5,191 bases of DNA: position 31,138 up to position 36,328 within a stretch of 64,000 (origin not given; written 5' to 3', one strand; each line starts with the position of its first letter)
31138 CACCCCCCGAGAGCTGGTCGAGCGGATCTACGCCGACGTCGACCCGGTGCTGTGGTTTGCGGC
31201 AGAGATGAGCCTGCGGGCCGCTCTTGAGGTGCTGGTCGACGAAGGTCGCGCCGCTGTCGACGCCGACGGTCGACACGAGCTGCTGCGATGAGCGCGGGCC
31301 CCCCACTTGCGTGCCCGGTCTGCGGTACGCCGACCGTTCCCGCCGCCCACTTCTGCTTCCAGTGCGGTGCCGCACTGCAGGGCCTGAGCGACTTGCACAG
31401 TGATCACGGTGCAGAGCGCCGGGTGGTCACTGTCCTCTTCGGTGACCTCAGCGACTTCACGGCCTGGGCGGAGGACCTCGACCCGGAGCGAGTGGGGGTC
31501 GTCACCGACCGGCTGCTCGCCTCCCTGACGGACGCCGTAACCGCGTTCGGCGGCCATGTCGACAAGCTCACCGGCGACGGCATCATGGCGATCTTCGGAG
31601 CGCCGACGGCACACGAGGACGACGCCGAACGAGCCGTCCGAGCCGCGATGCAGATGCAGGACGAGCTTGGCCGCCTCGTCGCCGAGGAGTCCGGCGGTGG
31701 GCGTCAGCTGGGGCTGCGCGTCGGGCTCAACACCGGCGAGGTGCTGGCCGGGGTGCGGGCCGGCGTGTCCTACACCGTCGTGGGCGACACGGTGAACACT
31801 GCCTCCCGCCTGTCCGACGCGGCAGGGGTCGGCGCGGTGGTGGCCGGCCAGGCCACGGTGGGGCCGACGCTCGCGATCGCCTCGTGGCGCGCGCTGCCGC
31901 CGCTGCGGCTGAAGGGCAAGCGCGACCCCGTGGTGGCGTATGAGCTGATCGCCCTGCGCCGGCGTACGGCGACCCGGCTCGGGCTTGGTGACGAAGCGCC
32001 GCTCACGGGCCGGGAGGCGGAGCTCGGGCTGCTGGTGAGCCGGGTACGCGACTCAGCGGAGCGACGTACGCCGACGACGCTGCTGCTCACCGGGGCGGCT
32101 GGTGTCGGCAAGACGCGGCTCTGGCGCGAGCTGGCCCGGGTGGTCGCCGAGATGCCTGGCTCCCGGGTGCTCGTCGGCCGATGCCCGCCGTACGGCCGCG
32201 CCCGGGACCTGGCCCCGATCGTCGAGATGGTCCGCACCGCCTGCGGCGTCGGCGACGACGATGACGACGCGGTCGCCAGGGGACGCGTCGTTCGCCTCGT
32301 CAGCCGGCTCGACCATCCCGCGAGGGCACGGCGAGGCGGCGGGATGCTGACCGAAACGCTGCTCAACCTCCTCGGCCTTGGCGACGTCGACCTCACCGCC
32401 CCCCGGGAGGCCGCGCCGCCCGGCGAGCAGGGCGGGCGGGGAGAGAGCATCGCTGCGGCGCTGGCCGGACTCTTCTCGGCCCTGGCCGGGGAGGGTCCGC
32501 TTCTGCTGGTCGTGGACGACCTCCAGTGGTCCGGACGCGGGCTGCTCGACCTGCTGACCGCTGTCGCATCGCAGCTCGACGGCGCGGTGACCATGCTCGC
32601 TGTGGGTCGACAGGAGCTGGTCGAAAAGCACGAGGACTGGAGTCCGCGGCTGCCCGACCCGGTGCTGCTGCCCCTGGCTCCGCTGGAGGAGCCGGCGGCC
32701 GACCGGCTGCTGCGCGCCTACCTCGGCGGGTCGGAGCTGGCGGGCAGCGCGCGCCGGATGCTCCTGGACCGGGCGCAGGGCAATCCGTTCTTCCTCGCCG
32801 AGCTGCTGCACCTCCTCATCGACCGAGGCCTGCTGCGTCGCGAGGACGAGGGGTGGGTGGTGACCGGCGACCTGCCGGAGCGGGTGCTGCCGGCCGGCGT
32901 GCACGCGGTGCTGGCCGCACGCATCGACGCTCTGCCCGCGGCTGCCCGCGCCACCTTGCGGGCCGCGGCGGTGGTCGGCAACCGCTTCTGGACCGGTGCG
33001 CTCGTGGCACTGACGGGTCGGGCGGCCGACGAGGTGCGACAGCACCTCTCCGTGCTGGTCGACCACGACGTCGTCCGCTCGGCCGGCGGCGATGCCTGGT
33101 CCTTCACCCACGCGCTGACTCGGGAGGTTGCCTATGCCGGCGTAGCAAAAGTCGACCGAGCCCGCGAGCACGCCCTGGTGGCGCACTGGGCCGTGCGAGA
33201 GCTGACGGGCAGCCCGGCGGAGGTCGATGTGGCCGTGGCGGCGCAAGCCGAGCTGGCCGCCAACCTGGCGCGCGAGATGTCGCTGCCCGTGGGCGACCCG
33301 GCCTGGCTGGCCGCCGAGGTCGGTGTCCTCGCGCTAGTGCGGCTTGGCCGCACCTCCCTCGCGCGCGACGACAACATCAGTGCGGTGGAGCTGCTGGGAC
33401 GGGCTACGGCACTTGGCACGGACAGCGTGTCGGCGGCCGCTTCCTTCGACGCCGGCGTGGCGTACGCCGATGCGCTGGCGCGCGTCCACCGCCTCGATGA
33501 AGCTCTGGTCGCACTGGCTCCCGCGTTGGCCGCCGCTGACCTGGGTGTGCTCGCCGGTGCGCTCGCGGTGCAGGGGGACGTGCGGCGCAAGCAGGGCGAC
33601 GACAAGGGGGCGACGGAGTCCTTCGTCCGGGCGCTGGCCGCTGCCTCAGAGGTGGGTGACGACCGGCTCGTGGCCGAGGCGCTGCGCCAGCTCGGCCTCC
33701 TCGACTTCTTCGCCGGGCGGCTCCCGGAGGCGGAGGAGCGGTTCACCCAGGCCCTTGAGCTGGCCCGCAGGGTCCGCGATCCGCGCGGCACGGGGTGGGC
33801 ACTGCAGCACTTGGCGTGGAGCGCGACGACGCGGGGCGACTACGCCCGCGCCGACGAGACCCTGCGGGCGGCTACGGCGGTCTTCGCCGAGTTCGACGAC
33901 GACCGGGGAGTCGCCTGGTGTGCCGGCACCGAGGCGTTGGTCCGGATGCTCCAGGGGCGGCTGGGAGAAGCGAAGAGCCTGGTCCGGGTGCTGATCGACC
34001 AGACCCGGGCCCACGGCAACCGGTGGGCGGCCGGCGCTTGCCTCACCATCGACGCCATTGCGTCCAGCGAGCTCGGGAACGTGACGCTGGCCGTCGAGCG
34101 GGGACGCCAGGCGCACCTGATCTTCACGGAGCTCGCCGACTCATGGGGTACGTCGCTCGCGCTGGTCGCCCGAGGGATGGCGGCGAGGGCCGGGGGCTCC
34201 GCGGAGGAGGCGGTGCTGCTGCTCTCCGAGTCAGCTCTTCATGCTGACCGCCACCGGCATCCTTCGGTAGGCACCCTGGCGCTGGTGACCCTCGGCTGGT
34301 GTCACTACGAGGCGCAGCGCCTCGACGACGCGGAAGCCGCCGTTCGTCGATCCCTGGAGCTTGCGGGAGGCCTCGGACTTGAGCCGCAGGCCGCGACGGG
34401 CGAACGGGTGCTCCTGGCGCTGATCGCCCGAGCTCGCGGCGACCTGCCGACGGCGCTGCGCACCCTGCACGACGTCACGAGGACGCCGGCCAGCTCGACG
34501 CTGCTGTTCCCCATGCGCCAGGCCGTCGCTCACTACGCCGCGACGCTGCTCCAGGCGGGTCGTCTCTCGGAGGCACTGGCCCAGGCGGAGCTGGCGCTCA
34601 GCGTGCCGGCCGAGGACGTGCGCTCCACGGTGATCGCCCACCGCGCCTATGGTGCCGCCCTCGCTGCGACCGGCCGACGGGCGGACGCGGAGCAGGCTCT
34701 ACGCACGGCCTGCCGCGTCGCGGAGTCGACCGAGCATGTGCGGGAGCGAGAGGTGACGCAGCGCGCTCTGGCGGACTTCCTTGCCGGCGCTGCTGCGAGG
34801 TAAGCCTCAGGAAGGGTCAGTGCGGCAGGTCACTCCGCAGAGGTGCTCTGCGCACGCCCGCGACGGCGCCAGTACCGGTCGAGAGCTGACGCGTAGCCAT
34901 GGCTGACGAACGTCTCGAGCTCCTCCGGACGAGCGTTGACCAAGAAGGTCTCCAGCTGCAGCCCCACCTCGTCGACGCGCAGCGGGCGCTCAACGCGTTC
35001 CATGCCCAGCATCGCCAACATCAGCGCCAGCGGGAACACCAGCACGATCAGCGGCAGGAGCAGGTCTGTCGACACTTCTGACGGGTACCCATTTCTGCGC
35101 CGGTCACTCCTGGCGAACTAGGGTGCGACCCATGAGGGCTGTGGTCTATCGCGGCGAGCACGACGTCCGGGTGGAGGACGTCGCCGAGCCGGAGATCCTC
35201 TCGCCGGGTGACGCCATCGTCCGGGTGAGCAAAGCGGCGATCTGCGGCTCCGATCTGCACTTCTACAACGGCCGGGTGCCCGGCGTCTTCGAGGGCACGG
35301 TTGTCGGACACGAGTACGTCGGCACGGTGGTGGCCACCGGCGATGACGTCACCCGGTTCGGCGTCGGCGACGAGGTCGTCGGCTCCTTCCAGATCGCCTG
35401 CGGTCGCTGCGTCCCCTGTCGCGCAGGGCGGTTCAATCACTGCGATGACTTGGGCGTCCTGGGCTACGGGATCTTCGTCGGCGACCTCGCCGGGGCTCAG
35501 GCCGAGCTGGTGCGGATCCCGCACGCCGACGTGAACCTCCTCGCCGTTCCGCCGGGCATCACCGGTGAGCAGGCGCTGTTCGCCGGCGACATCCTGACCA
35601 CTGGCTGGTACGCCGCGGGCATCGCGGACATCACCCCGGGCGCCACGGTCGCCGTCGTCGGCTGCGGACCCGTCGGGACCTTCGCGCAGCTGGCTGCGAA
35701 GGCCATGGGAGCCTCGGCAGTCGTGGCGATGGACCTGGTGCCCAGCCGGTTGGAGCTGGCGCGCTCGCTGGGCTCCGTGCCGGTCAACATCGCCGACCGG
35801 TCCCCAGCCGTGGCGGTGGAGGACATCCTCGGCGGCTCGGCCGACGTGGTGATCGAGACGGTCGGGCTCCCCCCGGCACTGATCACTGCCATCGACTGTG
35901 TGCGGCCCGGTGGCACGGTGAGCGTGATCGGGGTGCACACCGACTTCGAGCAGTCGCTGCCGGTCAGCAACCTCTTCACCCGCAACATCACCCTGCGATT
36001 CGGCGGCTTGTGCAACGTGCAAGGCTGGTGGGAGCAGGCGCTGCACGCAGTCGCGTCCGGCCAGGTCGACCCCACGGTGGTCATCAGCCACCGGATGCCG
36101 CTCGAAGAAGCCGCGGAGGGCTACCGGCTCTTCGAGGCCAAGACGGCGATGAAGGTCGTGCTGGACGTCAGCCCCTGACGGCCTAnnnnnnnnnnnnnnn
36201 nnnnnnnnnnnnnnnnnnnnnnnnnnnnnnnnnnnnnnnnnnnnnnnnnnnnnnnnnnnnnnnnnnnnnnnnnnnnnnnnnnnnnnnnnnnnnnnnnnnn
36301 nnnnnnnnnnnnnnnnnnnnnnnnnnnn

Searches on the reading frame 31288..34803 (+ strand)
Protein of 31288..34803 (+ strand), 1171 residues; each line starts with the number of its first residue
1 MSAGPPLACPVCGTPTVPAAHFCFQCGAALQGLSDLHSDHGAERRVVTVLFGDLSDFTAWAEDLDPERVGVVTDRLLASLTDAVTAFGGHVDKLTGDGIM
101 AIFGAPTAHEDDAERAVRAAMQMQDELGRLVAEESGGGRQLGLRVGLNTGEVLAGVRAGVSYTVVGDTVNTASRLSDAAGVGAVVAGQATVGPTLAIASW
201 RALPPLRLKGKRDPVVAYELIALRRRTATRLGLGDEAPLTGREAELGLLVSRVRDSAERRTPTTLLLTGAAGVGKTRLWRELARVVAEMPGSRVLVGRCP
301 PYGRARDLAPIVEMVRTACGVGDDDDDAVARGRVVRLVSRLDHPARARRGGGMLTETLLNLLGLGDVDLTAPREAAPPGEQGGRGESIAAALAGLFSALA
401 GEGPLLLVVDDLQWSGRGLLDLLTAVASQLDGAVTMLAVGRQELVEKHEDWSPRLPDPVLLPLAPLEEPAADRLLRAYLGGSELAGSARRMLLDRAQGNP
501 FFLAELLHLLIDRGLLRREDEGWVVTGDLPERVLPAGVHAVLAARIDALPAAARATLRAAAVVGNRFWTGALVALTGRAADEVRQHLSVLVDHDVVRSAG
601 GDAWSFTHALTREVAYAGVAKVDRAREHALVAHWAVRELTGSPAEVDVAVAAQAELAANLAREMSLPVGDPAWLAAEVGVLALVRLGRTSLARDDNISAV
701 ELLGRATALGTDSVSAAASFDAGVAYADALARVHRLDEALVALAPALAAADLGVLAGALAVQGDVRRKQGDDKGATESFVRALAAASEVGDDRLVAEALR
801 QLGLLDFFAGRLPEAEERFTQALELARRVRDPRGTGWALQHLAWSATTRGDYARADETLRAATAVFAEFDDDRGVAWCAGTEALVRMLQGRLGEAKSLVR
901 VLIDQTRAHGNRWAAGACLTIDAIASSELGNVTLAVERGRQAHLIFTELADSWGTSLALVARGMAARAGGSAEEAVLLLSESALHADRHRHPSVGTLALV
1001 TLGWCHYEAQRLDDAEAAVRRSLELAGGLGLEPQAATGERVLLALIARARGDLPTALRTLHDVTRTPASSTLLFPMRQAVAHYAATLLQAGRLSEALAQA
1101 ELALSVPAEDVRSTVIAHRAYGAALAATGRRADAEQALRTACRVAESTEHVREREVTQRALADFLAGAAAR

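Call 25: search_protein_families(library=pfam, proteins=[window:31288-34803:+], max_evalue=0.001)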
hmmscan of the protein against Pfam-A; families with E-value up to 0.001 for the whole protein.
window:31288-34803:+ (1171 aa): 6 families
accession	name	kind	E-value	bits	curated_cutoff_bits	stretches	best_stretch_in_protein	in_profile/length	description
PF13424.12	TPR_12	-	3.3e-20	72.5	30.1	2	795-866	2-75/77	Tetratricopeptide repeat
PF00211.25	Guanylate_cyc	-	3.8e-17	62.9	21.9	1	46-186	8-147/183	Adenylate and Guanylate cyclase catalytic domain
PF13191.12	AAA_16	-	3.9e-17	63.7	32.6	1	239-430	2-159/167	AAA ATPase domain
PF17874.7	TPR_MalT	-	1.5e-15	57.8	45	2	925-1094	49-219/336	MalT-like TPR region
PF07719.23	TPR_2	-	2.4e-10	40.2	27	0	998-1026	3-31/34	Tetratricopeptide repeat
PF13401.12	AAA_22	-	9.6e-05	23.1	27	0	261-350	4-65/130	AAA domain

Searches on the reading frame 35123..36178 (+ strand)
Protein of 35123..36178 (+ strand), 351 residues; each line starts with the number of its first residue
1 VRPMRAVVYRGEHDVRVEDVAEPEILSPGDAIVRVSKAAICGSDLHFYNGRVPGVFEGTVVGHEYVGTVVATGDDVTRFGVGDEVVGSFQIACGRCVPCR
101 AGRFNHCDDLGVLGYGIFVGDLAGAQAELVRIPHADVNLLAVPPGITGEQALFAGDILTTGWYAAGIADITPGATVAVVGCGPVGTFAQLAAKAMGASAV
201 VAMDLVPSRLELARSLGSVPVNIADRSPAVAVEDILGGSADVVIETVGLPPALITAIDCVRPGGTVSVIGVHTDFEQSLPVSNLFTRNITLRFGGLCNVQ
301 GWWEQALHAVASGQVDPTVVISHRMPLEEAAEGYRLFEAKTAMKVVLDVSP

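Call 25: search_protein_families(library=pfam, proteins=[window:35123-36178:+], max_evalue=0.001)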
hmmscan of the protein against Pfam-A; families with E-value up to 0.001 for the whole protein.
window:35123-36178:+ (351 aa): 6 families
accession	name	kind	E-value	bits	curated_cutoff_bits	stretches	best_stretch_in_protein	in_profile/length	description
PF08240.17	ADH_N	-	1.2e-24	87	23.5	1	28-137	2-99/104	Alcohol dehydrogenase GroES-like domain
PF00107.32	ADH_zinc_N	-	2.6e-22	79.6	31.8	1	183-310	1-127/129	Zinc-binding dehydrogenase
PF16912.11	Glu_dehyd_C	-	6.2e-10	39.3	34.9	1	174-348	32-210/211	Glucose dehydrogenase C-terminus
PF13602.12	ADH_zinc_N_2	-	1.1e-08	36.5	27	1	226-343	10-129/134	Zinc-binding dehydrogenase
PF01262.27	AlaDh_PNT_C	-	3e-06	27.2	23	1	163-250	19-103/214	Alanine dehydrogenase/PNT, C-terminal domain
PF01728.25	FtsJ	-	5.9e-05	23.5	24.1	1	170-246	19-98/181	FtsJ-like methyltransferase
